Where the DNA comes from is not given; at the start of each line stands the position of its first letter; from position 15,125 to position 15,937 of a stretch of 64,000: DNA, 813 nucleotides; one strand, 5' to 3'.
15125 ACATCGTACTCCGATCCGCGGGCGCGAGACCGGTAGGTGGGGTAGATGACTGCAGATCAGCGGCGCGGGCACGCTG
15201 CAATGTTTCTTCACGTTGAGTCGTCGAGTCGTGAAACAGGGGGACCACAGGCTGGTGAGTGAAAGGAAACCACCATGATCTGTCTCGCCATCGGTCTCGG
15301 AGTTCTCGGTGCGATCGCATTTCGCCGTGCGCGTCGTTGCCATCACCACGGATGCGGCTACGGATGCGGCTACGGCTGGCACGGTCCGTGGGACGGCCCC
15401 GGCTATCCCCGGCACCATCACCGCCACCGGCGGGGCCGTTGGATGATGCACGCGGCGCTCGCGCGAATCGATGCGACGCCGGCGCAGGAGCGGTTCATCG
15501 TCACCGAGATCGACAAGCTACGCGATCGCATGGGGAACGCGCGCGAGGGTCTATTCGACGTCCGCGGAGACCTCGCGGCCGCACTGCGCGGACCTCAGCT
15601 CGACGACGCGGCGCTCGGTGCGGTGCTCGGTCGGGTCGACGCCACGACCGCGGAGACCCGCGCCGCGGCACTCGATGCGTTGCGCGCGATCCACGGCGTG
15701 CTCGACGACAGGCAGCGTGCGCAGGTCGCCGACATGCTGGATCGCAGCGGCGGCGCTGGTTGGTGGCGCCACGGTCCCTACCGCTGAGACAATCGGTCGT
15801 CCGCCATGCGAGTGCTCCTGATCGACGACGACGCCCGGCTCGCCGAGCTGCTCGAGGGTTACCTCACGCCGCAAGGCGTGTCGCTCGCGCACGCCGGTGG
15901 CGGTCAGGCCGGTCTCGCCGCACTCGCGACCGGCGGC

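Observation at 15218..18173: Cpx-like envelope module with a His-rich CpxP-like protein, an OmpR-type regulator and a kinase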

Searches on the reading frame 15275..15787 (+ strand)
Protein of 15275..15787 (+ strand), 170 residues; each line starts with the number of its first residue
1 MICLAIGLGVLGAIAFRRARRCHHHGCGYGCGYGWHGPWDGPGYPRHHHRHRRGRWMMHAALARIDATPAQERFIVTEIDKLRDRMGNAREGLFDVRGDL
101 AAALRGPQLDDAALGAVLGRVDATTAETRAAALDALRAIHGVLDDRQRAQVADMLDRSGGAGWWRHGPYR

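Call 3: search_protein_families(library=pfam, proteins=[window:15275-15787:+], max_evalue=1)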
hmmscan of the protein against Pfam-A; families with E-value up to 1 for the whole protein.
window:15275-15787:+ (170 aa): 3 families
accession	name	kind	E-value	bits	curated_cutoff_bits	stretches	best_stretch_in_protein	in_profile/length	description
PF13801.11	Metal_resist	-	1.4e-06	28.9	29.2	1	39-150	17-125/125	Heavy-metal resistance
PF07813.17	LTXXQ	-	0.00089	20.4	24.3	1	55-151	3-96/100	LTXXQ motif family protein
PF19102.7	DUF5789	-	0.067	13.6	21.7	1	113-138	40-65/75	Family of unknown function (DUF5789)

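Call 4: search_protein_families(library=ncbifam, proteins=[window:15275-15787:+], max_evalue=1)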
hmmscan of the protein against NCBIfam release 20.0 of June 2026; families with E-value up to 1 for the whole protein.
window:15275-15787:+ (170 aa): 2 families
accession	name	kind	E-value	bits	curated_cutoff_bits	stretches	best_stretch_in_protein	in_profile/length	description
NF058600.1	TransRegSco1979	equivalog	0.098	11.7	350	1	117-165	37-85/280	Sco1979 family transcriptional regulator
NF001056.0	PRK00117.3-1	equivalog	0.43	10.3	237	1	99-150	92-145/181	recombination regulator RecX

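Call 5: find_homologous_proteins(query=window:15275-15787:+)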
Query window:15275-15787:+ (170 aa): 768 proteins with E <= 0.001 among 3337 candidates; the best 120 are listed.
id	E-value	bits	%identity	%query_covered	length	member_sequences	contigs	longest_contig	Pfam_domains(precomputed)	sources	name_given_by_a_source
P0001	9.6e-111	386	100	100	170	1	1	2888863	PF13801.12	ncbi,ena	-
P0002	2.8e-75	270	76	100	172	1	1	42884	PF13801.12,PF07813.18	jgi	-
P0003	4.9e-72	260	78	100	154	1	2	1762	PF13801.12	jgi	-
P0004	3.2e-68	247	72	100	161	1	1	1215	PF13801.12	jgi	jgi:hypothetical protein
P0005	3.4e-68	247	72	100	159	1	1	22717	-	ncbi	ncbi:MAG: hypothetical protein ABI867_10715 [Kofleriaceae bacterium]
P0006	3.3e-67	244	71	100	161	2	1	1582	PF13801.12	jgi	jgi:uncharacterized membrane protein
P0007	1.6e-66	242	71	100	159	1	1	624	PF13801.12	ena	-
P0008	2.2e-65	238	70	100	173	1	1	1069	PF13801.12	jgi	jgi:hypothetical protein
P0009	4.3e-65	237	70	92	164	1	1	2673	-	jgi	jgi:Spy/CpxP family protein refolding chaperone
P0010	8.7e-65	236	69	100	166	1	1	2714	PF13801.12,PF07813.18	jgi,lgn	jgi:Spy/CpxP family protein refolding chaperone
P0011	1.1e-64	236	71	100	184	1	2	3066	PF13801.12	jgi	jgi:hypothetical protein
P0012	1.1e-64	236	70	100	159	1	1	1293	-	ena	-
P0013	3.2e-64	234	69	100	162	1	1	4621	-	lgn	-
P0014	5.8e-64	234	68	100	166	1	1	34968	-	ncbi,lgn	-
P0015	7.0e-64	233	65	100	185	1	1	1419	PF13801.12,PF07813.18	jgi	jgi:Spy/CpxP family protein refolding chaperone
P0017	8.1e-64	233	70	92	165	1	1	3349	PF13801.12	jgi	jgi:hypothetical protein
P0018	8.4e-64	233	66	100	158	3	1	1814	PF13801.12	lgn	-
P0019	9.1e-64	233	72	100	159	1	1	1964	PF13801.12,PF07813.18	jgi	jgi:hypothetical protein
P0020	4.4e-63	231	68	100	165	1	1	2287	PF13801.12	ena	-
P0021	4.8e-63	231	68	100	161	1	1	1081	PF13801.12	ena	-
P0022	8.7e-63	230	69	100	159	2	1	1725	PF13801.12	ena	-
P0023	3.0e-62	228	67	100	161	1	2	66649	PF13801.12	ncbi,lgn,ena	-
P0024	6.2e-62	227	71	100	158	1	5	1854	PF13801.12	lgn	-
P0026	1.1e-61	226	62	92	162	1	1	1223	PF13801.12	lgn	-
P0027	1.3e-61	226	65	92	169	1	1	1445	PF13801.12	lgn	-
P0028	2.6e-61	225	68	100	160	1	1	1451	PF13801.12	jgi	jgi:Spy/CpxP family protein refolding chaperone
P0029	2.6e-61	225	67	100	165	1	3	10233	PF13801.12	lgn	-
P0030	4.4e-61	224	67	100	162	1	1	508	PF13801.12,PF07813.18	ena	-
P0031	5.3e-61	224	67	100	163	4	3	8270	PF13801.12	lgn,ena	-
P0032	6.4e-61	224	68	100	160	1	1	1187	PF13801.12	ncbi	-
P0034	2.2e-60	222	62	92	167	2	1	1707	PF13801.12,PF07813.18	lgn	-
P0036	3.0e-60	221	64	100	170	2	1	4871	PF13801.12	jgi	jgi:uncharacterized membrane protein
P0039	4.6e-60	221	66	100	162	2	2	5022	PF13801.12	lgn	-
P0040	7.0e-60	220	67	100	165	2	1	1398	PF13801.12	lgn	-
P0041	8.9e-60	220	67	100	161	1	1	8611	PF13801.12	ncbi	-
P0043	2.8e-59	218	69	91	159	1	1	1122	PF13801.12,PF07813.18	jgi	-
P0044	2.8e-59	218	68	100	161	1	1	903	PF13801.12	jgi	jgi:uncharacterized membrane protein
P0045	4.5e-59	218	63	100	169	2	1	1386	PF13801.12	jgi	-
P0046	5.4e-59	217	64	100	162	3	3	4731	PF13801.12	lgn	-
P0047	5.8e-59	217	66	99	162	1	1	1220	PF13801.12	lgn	-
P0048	7.1e-59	217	65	100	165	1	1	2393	PF13801.12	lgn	-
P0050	8.7e-59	217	65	92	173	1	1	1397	PF13801.12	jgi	jgi:Spy/CpxP family protein refolding chaperone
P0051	1.1e-58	216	65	100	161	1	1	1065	PF13801.12,PF07813.18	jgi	-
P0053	2.6e-58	215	66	100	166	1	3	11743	PF13801.12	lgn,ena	-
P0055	3.0e-58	215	60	92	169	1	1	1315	PF13801.12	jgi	jgi:uncharacterized membrane protein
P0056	3.2e-58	215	66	100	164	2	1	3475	PF13801.12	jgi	jgi:hypothetical protein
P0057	3.7e-58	215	65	92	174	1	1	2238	PF13801.12,PF07813.18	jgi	jgi:Spy/CpxP family protein refolding chaperone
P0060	6.1e-58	214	66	100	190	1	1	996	PF13801.12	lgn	-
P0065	1.0e-57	213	65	100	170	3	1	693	PF13801.12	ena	-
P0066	1.1e-57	213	66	91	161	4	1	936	PF13801.12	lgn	-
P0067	1.6e-57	212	64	100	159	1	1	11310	PF13801.12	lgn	-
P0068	2.3e-57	212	63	99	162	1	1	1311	PF13801.12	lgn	-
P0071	3.8e-57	211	62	100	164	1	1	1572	PF13801.12,PF07813.18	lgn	-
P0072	4.0e-57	211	66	100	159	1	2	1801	PF07813.18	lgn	-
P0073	4.6e-57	211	63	100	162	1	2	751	PF13801.12,PF07813.18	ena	-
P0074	4.6e-57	211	60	100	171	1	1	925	PF13801.12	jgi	-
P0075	4.6e-57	211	63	100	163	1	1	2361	PF13801.12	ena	-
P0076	4.9e-57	211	65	100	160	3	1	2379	PF07813.18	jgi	jgi:hypothetical protein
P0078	7.7e-57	210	64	92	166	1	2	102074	PF13801.12,PF07813.18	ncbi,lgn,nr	ncbi:MAG TPA: periplasmic heavy metal sensor [Kofleriaceae bacterium]|nr:periplasmic heavy metal sen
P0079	9.9e-57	210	56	100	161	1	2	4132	PF13801.12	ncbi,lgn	ncbi:MAG: hypothetical protein AB7L28_26620 [Kofleriaceae bacterium]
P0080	9.9e-57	210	63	100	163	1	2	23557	PF13801.12,PF07813.18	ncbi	-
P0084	1.3e-56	210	63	100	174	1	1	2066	PF13801.12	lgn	-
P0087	1.5e-56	209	66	100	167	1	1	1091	PF13801.12,PF07813.18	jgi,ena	-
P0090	1.9e-56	209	62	100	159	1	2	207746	PF13801.12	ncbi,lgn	ncbi:MAG: Spy/CpxP family protein refolding chaperone [Kofleriaceae bacterium]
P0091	2.2e-56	209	61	100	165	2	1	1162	PF13801.12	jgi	jgi:Spy/CpxP family protein refolding chaperone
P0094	2.9e-56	208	60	100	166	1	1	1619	PF13801.12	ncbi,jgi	-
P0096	3.3e-56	208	66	100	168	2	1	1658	PF13801.12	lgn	-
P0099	4.8e-56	208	65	99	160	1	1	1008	PF13801.12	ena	-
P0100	5.0e-56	208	64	100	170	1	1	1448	PF13801.12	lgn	-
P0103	6.3e-56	207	60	92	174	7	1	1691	PF13801.12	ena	-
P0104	6.7e-56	207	60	100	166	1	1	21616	PF13801.12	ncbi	-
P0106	9.3e-56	207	62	92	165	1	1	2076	PF13801.12,PF07813.18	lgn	-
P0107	1.1e-55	207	63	100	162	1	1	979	PF13801.12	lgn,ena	-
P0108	1.1e-55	207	61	92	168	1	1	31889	PF13801.12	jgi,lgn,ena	-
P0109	1.2e-55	206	66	92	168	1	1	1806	PF13801.12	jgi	jgi:hypothetical protein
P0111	1.3e-55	206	57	100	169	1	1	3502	PF13801.12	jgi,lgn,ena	-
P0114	1.5e-55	206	61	100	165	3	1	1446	PF13801.12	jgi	jgi:uncharacterized membrane protein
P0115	1.8e-55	206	60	92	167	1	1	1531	PF13801.12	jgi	jgi:hypothetical protein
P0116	1.9e-55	206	62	100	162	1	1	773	PF13801.12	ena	-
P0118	2.7e-55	205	62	92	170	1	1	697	PF13801.12,PF07813.18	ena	-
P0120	3.3e-55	205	58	100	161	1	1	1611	PF13801.12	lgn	-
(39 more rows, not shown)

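Call 6: search_solved_structures(query=window:15275-15787:+, max_evalue=10, show_alignments=3)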
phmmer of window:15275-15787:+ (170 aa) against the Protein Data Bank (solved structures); distinct sequences matched with E-value up to 10: 8.
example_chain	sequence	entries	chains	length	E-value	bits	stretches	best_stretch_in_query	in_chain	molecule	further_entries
1pkf_A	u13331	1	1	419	0.012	18.9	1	112-151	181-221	cytochrome p450EpoK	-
1q5d_A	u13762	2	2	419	0.012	18.9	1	112-151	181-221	P450 epoxidase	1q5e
3zqp_A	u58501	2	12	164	0.09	16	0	45-77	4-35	TERMINASE SMALL SUBUNIT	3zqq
7umq_J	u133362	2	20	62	0.2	14.9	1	24-60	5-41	Major prion protein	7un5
5vky_A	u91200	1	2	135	0.47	13.7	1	46-88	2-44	Topoisomerase I damage affected protein 2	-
1sj5_A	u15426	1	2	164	1.1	12.5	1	46-70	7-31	conserved hypothetical protein TM0160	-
1vjl_A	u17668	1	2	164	1.1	12.5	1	46-70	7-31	hypothetical protein TM0160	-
2cg6_A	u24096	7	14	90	4.2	10.6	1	3-45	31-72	HUMAN FIBRONECTIN | FIBRONECTIN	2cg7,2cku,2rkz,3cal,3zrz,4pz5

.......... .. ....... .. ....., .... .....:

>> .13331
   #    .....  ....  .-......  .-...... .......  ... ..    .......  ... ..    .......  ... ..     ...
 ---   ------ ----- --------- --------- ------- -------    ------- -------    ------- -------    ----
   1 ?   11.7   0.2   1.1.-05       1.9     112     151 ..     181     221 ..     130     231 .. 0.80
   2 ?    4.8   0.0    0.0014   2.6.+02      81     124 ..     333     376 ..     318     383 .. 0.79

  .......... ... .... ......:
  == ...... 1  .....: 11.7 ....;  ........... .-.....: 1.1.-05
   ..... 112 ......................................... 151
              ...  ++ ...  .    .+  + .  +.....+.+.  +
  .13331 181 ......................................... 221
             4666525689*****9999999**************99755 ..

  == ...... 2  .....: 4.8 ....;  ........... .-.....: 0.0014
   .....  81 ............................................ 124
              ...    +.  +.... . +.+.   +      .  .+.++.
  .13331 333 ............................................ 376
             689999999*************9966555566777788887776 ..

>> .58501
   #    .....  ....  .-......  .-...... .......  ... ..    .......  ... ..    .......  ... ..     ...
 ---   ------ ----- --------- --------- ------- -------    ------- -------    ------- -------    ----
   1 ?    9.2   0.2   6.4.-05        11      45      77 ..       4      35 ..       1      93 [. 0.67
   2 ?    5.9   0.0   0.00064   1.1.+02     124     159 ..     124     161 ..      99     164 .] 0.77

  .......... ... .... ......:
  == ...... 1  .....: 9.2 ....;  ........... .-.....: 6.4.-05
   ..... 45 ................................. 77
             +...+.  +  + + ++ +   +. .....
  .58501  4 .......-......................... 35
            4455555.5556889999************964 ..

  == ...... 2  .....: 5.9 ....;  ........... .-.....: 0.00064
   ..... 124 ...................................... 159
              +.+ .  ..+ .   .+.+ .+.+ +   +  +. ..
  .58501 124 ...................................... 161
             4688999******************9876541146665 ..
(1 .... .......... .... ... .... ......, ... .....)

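Call 8: find_related_loci(query=A1, collection=genome_contigs, flank=6000)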
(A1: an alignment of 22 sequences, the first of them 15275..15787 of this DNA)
Query A1 (170 aa) in genome_contigs; peptide patterns used: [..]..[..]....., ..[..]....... (x = any residue, [..] = any of these).
349 stretches matched a pattern; 81 encode a relative of the query (tblastn E <= 1e-3); the best 80 are kept; 80 distinct loci.
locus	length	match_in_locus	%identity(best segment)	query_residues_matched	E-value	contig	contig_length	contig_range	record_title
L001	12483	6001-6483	67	1-170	1e-63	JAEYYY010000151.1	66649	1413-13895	MAG: Proteobacteria bacterium isolate OH_CBlB_71 k127_3035227, whole genome shotgun sequence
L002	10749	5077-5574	64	1-170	1e-60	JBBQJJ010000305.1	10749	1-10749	MAG: Haliangiales bacterium isolate Co_metawrap_728 Cmw_728_k141_29152551_length_10749_cov_12.9910, whole genome shotgun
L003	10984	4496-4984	67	1-170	2e-59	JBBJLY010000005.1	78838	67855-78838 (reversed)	MAG: Kofleriaceae bacterium isolate RUP_SRG_46 NODE_246_length_78838_cov_6.373951, whole genome shotgun sequence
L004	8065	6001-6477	63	1-170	1e-58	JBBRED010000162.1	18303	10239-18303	MAG: Haliangiales bacterium isolate Co_metawrap_2487 Cmw_2487_k141_26393565_length_18303_cov_8.0000, whole genome shotgu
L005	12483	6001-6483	65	1-170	2e-57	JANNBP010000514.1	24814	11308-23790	MAG: Deltaproteobacteria bacterium isolate OTE_78_metabat_316 OTE_78_k141_1909927, whole genome shotgun sequence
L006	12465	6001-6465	62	1-170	8e-57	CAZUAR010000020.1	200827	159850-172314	MAG TPA_asm: uncultured Kofleriaceae bacterium isolate binchicken_co242_106 genome assembly, contig: NODE_212_length_200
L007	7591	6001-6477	64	1-170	4e-55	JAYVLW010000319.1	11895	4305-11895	MAG: Myxococcales bacterium isolate GL56_Down_metabat_34 GL56_Down_metabat_34_318, whole genome shotgun sequence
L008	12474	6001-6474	60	1-170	7e-55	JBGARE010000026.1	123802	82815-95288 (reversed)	MAG: Kofleriaceae bacterium isolate MAG_AAO_AS.67 AAOAS-67_NODE_26_length_123802_cov_7.865433, whole genome shotgun sequ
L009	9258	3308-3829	58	1-170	5e-55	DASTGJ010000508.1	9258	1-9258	MAG TPA_asm: Kofleriaceae bacterium isolate SMAG_U27 k141_144436, whole genome shotgun sequence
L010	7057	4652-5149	60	1-170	2e-54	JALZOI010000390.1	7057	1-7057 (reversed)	MAG: Myxococcota bacterium isolate MSU bin107 SD1459_NODE_3383_length_7057_cov_2.695094, whole genome shotgun sequence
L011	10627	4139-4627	63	1-170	5e-54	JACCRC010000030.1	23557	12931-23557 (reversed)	MAG: Deltaproteobacteria bacterium isolate MGR_bin12 SD2897-2912_k127_4647978, whole genome shotgun sequence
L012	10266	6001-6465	59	1-170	3e-54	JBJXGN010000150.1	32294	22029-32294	MAG: Kofleriaceae bacterium isolate F1F2.bin.256 k127_7456860, whole genome shotgun sequence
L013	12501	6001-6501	61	1-170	6e-54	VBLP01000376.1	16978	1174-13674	MAG: Deltaproteobacteria bacterium isolate DP_38 14_0903_13_30cm_scaffold_2042851, whole genome shotgun sequence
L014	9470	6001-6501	63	1-170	2e-53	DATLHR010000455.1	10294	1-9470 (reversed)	MAG TPA_asm: Kofleriaceae bacterium isolate SMAG_U13645 k141_2576893, whole genome shotgun sequence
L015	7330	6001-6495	60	1-170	4e-53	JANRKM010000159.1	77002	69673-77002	MAG: Kofleriaceae bacterium isolate bins.76 k141_5387552, whole genome shotgun sequence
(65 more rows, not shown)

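Call 19: predict_structure(alignment_id=A1)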
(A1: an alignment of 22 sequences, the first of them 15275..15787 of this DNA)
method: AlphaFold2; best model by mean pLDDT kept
length: 170 residues; sequences in the alignment: 22
mean_pLDDT: 68.3   pTM: 0.53
mean pLDDT of the five models: 68.3, 67.8, 66.0, 59.6, 58.6
residues with pLDDT >= 90: 5; 70-90: 93; 50-70: 15; < 50: 57
segments of 3 or more residues with pLDDT < 50: 1-9, 15-37, 39-49, 160-170
pLDDT, mean of each block of 10 residues (from residue 1): 45 46 43 42 46 63 81 89 85 84 80 85 86 87 88 70 41
secondary structure, 60 per line:
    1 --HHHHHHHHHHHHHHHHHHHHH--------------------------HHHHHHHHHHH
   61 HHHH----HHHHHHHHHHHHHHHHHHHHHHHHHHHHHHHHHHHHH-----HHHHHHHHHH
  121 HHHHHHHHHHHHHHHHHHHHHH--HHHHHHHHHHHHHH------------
elements in order: H3-23 H50-64 H69-105 H111-142 H145-158

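Call 23: fold_search(model_id=the predicted structure, library=pdb)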
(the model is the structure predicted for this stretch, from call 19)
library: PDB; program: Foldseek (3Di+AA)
matches with E <= 10: 266; with E <= 0.001: 0
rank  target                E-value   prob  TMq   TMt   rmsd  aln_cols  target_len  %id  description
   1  3o39_A                3.0e-02  1.00  0.35  0.57   5.2        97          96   15  Crystal Structure of SPY (released 2011-02-16)
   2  6owx_B                8.9e-02  0.99  0.37  0.63   5.0        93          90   15  Spy H96L:Im7 L18pI-Phe complex; multiple anomalous datasets contained herein for element identification (released 2019-05-29)
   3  3oeo_A                9.5e-02  0.99  0.36  0.60   4.4        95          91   17  The crystal structure E. coli Spy (released 2010-09-22)
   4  2y3h_A                1.0e-01  0.99  0.45  0.65   3.9       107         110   18  E63Q mutant of Cupriavidus metallidurans CH34 CnrXs (released 2011-03-30)
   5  2y3h_B                1.1e-01  1.00  0.44  0.65   2.8        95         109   18  E63Q mutant of Cupriavidus metallidurans CH34 CnrXs (released 2011-03-30)
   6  3epv_C                1.1e-01  0.99  0.43  0.65   4.1       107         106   18  X-ray Structure of the Metal-sensor CnrX in both the Apo- and Copper-bound Forms (released 2008-11-25)
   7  6owz_B                1.1e-01  0.99  0.36  0.67   4.7        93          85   16  Spy H96L:Im7 L19pI-Phe complex; multiple anomalous datasets contained herein for element identification (released 2019-05-29)
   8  4wwf_B                1.3e-01  1.00  0.45  0.68   2.9        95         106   16  High-resolution structure of two Ni-bound forms of the M123C mutant of C. metallidurans CnrXs (released 2015-02-11)
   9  3zg1_A                1.4e-01  1.00  0.45  0.67   2.7        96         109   18  NI-BOUND FORM OF M123A MUTANT OF CUPRIAVIDUS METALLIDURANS CH34 CNRXS (released 2013-10-23)
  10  4wwf_A                1.7e-01  0.98  0.44  0.63   4.6       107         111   18  High-resolution structure of two Ni-bound forms of the M123C mutant of C. metallidurans CnrXs (released 2015-02-11)
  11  4clv_A                1.9e-01  0.98  0.47  0.55   4.1       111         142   18  Crystal Structure of dodecylphosphocholine-solubilized NccX from Cupriavidus metallidurans 31A (released 2014-10-01)
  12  2y3d_A                2.1e-01  0.99  0.47  0.68   3.7       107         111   19  Zn-bound form of Cupriavidus metallidurans CH34 CnrXs (released 2011-03-30)
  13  6bie_A                2.1e-01  0.93  0.34  0.53   6.0        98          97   14  MISREADING CHAPERONE-SUBSTRATE COMPLEXES FROM RANDOM NOISE (released 2018-10-17)
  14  6owy_B                2.2e-01  0.97  0.36  0.65   4.8        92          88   15  Spy H96L:Im7 K20pI-Phe complex; multiple anomalous datasets contained herein for element identification (released 2019-05-29)
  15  3zg1_D                2.3e-01  0.99  0.43  0.64   3.0        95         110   17  NI-BOUND FORM OF M123A MUTANT OF CUPRIAVIDUS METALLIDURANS CH34 CNRXS (released 2013-10-23)
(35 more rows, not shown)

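Call 33: find_encoding_contigs(protein=P0001, flank=6000, max_places=3)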
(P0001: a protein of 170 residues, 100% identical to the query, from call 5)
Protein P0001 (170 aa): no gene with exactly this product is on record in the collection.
